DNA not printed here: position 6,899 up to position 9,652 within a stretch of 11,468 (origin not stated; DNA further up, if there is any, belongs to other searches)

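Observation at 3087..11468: Compact T4SS-like module: T4CP plus a VirB2/VirB3/VirB4 core, followed by tandem beta-propeller lipoproteins instead of canonical channel genes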

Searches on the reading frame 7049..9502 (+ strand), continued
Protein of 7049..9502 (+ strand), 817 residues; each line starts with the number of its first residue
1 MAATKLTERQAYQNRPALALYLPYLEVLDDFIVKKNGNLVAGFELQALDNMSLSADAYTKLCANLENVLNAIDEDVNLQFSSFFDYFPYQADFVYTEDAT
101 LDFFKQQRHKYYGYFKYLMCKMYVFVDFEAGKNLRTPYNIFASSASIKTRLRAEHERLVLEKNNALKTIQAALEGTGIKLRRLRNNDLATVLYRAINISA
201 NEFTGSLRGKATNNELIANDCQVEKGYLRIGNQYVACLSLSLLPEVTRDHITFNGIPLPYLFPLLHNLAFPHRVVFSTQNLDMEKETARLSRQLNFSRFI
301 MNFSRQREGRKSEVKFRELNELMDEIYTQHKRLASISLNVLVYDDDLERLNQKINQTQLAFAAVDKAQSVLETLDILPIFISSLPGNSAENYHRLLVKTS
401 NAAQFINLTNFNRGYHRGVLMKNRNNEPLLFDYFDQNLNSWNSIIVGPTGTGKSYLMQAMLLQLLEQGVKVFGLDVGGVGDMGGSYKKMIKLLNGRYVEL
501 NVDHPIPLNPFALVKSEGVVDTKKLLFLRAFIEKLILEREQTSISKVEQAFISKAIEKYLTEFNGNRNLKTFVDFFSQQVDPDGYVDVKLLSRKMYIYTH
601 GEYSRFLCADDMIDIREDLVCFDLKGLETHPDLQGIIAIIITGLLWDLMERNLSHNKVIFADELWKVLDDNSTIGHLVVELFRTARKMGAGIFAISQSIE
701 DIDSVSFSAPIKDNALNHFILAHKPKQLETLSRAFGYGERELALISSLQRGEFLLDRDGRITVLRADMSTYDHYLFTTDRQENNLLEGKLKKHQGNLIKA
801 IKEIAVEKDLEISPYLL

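Call 80: search_protein_families(library=pfam, proteins=[L005:1682-3406:-, L005:4576-5664:-, L005:206-919:-, L003:629-1987:+, L003:2106-3080:+, L006:4023-6215:-, L006:1-2331:-, L006:2380-3261:-, L001:4114-6705:+, L004:2089-6507:+], max_evalue=0.001)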
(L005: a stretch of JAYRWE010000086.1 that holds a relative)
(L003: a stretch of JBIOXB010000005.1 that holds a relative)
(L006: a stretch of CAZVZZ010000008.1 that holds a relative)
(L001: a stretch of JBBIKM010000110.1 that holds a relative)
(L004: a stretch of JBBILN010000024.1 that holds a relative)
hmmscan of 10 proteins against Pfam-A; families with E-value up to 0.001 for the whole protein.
L005:1682-3406:- (574 aa): 2 families
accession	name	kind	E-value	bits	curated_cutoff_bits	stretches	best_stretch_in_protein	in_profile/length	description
PF02540.23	NAD_synthase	-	1.1e-73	247.7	21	1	295-545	3-242/242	NAD synthase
PF00795.27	CN_hydrolase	-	2.6e-35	122.4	23.2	1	8-245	3-248/256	Carbon-nitrogen hydrolase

L005:4576-5664:- (362 aa): 2 families
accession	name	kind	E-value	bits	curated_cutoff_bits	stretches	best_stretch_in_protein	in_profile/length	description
PF07478.18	Dala_Dala_lig_C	-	2.3e-26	93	24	1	148-338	28-204/204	D-ala D-ala ligase C-terminus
PF13535.11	ATP-grasp_4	-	7.7e-06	26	27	1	157-247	3-105/160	ATP-grasp domain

L005:206-919:- (237 aa): 2 families
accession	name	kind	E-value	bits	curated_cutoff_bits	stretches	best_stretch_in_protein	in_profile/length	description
PF00498.31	FHA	-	4.2e-20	72.4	20.7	1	42-107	1-67/67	FHA domain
PF16697.10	Yop-YscD_cpl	-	2e-15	57.2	33.2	1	34-116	11-93/94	Inner membrane component of T3SS, cytoplasmic domain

L003:629-1987:+ (452 aa): 2 families
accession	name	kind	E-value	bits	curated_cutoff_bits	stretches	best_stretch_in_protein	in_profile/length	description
PF00291.31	PALP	-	4.4e-71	240.1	35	1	6-295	1-295/295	Pyridoxal-phosphate dependent enzyme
PF00571.33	CBS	-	9.7e-17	61.5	24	2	335-383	6-55/57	CBS domain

L003:2106-3080:+ (324 aa): 1 family
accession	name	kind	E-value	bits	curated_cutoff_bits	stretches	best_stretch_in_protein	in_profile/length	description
PF14054.11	DUF4249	-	6.8e-14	52.5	28.5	1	34-312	8-268/269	Domain of unknown function (DUF4249)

L006:4023-6215:- (730 aa): 3 families
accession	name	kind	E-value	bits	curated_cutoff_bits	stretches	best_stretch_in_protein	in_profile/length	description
PF12437.13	GSIII_N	-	1.7e-77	259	25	1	34-196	2-160/160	Glutamine synthetase type III N terminal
PF18318.6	Gln-synt_C-ter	-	5.3e-42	142.8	22.7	1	525-642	1-118/118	Glutamine synthetase C-terminal domain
PF00120.29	Gln-synt_C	-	1.1e-18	67.9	24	1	220-397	21-195/344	Glutamine synthetase, catalytic domain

L006:1-2331:- (777 aa): 2 families
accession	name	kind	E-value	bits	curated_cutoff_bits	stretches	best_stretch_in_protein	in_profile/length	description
PF12704.14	MacB_PCD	-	1.3e-23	84.8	27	1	28-232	2-205/207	MacB-like periplasmic core domain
PF02687.27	FtsX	-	4.3e-19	69.2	25.5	2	265-384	2-120/120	FtsX-like permease C-terminal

L006:2380-3261:- (293 aa): 4 families
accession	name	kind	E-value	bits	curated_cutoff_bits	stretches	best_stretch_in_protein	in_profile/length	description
PF00005.33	ABC_tran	-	1.1e-35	123.7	25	1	78-224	1-136/137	ABC transporter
PF13304.12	AAA_21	-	3.2e-06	27.8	27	0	194-259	235-302/304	AAA domain, putative AbiEii toxin, Type IV TA system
PF02463.25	SMC_N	-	7.3e-06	26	40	0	166-269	112-211/220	RecF/RecN/SMC N terminal domain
PF13555.12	AAA_29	-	0.00073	19.7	27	0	82-105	16-39/61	P-loop containing region of AAA domain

L001:4114-6705:+ (863 aa): 2 families
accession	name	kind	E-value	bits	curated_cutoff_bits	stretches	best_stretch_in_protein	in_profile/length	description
PF02012.26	BNR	-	0.00021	21.2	27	0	801-811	1-11/12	BNR/Asp-box repeat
PF15902.12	Sortilin-Vps10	-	0.0003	20.2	33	0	84-153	3-67/446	Sortilin, neurotensin receptor 3,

L004:2089-6507:+ (1472 aa): 14 families
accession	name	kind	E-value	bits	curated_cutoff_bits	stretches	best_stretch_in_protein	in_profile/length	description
PF18911.6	PKD_4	-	2.5e-46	156.1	27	2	1129-1209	1-81/85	PKD domain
PF00801.26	PKD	-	3.4e-33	113.9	23.5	2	1140-1207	8-75/80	PKD domain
PF15902.12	Sortilin-Vps10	-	1.8e-28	100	33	4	173-270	3-90/446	Sortilin, neurotensin receptor 3,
PF22352.2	K319L-like_PKD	-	1.5e-18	67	27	2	1146-1213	11-84/84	K319L-like, PKD domain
PF13860.13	FlgD_ig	-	1.6e-10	41.3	27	1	1401-1459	22-78/79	FlgD Ig-like domain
PF14870.12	PSII_BNR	-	5.3e-07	29.6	27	0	759-818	79-139/303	Photosynthesis system II assembly factor YCF48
PF21027.3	Sde0182_C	-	1.9e-06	28.8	27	0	1237-1299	1-64/83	Cellulose-binding protein Sde0182, C-terminal domain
PF22544.2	HYDIN_VesB_CFA65-like_Ig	-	4.3e-06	27.3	25.5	1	1293-1353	30-92/100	HYDIN/CFA65/VesB-like, Ig-like domain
PF02010.21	REJ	-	2.5e-05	23.5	25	0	1139-1316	92-326/452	REJ domain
PF17963.7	Big_9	-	2.7e-05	25.4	23.6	0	1218-1300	1-88/89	Bacterial Ig domain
PF18962.6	Por_Secre_tail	-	3.7e-05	24.4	27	0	1384-1454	2-64/75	Secretion system C-terminal sorting domain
PF16403.11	Bact_surface_Ig-like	-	4.3e-05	23.9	27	0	1184-1212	42-70/71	Bacterial surface protein, Ig-like domain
PF13088.12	BNR_2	-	9.1e-05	22.4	31.4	0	227-426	85-251/277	BNR repeat-like domain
PF02012.26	BNR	-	0.00012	21.9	27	0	229-237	3-11/12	BNR/Asp-box repeat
